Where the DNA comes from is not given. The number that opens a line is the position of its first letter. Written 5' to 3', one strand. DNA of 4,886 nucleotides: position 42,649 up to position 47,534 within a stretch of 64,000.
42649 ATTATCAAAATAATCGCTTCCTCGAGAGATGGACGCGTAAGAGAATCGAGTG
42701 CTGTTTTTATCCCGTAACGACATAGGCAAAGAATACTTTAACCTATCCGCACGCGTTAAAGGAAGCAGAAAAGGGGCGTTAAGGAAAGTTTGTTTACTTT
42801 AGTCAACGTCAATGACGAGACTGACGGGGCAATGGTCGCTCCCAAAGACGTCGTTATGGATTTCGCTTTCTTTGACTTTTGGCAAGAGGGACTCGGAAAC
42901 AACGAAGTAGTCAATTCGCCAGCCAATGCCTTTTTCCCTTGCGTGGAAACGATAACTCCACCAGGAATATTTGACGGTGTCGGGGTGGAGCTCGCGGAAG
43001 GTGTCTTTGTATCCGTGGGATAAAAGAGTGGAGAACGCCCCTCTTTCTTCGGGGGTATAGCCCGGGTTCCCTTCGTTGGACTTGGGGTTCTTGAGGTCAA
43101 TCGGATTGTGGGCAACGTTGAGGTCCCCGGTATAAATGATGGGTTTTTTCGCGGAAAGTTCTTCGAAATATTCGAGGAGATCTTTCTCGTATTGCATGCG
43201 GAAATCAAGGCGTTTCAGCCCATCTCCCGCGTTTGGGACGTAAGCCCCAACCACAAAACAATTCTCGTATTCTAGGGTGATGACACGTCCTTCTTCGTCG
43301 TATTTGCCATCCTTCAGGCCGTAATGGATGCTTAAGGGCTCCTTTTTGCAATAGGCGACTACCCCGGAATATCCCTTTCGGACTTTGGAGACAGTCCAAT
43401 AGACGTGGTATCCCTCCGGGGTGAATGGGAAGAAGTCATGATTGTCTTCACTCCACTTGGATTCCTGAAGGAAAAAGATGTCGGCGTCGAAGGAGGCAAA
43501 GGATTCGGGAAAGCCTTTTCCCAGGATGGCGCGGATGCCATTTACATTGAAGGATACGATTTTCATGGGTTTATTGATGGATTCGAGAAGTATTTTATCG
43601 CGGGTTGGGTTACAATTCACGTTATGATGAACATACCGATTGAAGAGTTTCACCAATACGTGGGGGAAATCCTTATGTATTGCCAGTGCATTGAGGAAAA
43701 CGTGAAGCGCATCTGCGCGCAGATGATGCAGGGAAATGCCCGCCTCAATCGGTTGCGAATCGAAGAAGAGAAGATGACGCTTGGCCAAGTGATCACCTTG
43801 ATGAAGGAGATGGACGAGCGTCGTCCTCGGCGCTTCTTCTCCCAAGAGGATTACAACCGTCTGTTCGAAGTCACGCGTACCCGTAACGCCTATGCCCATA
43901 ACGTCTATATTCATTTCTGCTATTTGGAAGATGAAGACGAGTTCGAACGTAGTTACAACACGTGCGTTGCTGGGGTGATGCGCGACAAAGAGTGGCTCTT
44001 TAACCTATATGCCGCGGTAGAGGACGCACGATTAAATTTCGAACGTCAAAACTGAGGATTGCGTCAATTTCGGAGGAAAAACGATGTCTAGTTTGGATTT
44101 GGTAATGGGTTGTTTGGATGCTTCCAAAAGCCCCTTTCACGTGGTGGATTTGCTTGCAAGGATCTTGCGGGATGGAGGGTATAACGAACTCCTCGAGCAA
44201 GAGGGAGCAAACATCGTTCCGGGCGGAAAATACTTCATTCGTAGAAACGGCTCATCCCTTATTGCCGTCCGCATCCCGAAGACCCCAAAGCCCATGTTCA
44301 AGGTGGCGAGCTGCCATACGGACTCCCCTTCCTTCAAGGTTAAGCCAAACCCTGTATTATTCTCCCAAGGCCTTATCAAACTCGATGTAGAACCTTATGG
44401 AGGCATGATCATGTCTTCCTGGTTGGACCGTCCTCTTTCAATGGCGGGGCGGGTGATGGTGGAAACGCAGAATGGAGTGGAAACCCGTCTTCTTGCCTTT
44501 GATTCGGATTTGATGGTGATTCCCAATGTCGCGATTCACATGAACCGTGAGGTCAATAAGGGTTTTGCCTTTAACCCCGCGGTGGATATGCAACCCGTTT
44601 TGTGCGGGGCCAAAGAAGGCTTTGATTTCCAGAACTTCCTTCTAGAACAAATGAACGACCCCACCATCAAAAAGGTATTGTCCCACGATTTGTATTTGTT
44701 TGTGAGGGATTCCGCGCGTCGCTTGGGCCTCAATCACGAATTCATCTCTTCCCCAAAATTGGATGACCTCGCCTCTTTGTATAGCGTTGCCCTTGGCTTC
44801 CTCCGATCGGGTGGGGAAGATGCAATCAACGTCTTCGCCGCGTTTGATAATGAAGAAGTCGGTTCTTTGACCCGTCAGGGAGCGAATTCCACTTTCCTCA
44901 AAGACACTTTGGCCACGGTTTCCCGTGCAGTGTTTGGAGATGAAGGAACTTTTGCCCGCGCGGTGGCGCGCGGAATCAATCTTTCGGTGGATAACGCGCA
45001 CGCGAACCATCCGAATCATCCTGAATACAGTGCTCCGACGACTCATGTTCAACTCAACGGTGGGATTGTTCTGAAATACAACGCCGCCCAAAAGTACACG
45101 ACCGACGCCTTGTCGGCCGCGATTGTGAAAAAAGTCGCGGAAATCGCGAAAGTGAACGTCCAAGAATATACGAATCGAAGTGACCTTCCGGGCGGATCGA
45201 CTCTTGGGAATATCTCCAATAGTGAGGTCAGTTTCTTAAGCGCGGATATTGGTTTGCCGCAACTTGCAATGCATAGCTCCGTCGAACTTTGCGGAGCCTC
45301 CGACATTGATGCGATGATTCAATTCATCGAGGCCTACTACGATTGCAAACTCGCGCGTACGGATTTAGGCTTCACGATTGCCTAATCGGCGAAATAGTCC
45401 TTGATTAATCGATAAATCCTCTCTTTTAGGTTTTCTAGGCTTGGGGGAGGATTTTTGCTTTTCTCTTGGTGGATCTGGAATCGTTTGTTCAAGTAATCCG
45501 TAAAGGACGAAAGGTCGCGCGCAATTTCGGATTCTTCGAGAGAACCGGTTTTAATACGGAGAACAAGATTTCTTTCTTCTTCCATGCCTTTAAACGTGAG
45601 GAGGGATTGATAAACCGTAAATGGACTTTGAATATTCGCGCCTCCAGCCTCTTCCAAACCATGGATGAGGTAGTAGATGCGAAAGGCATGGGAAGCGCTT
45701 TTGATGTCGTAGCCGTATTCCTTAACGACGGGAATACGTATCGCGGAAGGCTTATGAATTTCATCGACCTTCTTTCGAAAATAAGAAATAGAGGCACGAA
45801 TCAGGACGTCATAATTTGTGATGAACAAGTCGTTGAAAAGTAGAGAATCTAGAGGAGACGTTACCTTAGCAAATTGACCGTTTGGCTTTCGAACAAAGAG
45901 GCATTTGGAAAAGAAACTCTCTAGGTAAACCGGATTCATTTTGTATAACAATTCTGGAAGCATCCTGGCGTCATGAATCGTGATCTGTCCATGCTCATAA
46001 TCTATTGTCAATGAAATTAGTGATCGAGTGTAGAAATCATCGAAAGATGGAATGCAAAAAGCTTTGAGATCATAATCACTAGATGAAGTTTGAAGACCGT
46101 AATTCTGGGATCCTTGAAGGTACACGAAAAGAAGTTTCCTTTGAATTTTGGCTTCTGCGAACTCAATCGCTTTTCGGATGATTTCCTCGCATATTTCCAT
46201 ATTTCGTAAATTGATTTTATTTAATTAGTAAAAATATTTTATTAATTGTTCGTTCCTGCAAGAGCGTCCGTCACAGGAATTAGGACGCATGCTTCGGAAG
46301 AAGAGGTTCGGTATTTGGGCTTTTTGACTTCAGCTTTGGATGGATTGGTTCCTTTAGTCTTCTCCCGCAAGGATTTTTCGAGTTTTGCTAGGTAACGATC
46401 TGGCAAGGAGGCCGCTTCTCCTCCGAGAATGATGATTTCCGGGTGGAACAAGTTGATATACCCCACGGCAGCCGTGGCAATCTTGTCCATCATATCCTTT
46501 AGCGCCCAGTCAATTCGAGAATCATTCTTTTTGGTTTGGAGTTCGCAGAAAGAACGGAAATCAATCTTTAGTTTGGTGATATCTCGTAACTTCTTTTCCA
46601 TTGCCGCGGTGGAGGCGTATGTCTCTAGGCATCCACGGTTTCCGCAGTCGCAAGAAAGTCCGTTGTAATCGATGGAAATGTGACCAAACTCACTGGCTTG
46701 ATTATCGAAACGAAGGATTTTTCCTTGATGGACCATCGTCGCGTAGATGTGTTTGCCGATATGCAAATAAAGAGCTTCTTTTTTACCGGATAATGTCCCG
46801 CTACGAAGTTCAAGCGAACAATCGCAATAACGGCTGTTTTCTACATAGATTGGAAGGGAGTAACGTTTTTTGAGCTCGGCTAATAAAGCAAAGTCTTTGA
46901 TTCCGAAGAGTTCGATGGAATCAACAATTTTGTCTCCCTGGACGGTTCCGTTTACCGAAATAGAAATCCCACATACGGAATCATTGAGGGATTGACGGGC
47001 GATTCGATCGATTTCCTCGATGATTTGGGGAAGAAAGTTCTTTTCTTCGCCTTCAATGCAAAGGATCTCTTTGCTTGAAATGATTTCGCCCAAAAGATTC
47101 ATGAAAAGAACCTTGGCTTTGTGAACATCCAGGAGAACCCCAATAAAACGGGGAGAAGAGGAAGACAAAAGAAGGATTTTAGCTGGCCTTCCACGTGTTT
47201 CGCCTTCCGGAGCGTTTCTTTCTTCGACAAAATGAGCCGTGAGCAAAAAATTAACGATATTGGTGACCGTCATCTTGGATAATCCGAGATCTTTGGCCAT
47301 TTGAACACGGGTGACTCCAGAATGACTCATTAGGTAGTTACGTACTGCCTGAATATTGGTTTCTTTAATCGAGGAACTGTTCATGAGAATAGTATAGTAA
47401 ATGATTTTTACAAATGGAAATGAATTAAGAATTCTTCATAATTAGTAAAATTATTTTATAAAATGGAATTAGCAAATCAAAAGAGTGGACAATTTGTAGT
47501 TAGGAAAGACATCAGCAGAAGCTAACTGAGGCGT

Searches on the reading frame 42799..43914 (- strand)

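Call 21: search_protein_families(library=pfam, proteins=[window:42799-43914:-], max_evalue=0.0001)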
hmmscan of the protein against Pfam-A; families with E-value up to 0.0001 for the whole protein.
window:42799-43914:- (371 aa): 1 family
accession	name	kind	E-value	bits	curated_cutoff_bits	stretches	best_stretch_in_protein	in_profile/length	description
PF03372.29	Exo_endo_phos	-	3.1e-27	96.2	24.5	1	120-361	1-225/225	Endonuclease/Exonuclease/phosphatase family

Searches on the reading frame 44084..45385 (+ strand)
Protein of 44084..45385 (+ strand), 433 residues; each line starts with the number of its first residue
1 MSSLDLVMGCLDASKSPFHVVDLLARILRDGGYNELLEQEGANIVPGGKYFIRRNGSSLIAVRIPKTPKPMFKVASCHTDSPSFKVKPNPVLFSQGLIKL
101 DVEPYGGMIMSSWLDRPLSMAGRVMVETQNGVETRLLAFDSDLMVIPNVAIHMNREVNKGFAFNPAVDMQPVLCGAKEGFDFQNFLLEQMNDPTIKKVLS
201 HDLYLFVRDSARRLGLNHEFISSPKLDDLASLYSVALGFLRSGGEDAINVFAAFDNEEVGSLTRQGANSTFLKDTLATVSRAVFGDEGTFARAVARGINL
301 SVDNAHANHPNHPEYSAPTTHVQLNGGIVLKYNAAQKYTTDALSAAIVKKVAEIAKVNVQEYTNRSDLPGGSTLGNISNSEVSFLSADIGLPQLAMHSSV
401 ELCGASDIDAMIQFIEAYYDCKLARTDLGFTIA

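Call 21: search_protein_families(library=pfam, proteins=[window:44084-45385:+], max_evalue=0.0001)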
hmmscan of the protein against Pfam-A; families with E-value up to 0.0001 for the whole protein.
window:44084-45385:+ (433 aa): 2 families
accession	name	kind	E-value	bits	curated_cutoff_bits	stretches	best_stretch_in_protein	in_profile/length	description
PF02127.20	Peptidase_M18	-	1.4e-99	334.3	24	1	11-419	2-432/432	Aminopeptidase I zinc metalloprotease (M18)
PF05343.19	Peptidase_M42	-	8.4e-07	28.8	23.2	0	291-413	177-291/292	M42 glutamyl aminopeptidase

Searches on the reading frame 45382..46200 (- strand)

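Call 21: search_protein_families(library=pfam, proteins=[window:45382-46200:-], max_evalue=0.0001)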
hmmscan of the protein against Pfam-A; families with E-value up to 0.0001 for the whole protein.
window:45382-46200:- (272 aa): 1 family
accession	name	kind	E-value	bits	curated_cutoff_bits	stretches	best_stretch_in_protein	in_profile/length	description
PF10127.15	RlaP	-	1.2e-10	42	23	1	8-265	5-246/249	RNA repair pathway DNA polymerase beta family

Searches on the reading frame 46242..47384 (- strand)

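Call 21: search_protein_families(library=pfam, proteins=[window:46242-47384:-], max_evalue=0.0001)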
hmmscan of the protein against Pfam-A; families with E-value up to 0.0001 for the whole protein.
window:46242-47384:- (380 aa): 1 family
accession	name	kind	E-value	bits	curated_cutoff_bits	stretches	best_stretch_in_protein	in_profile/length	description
PF00480.26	ROK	-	7.1e-31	108.3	22.9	1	82-362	3-282/294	ROK family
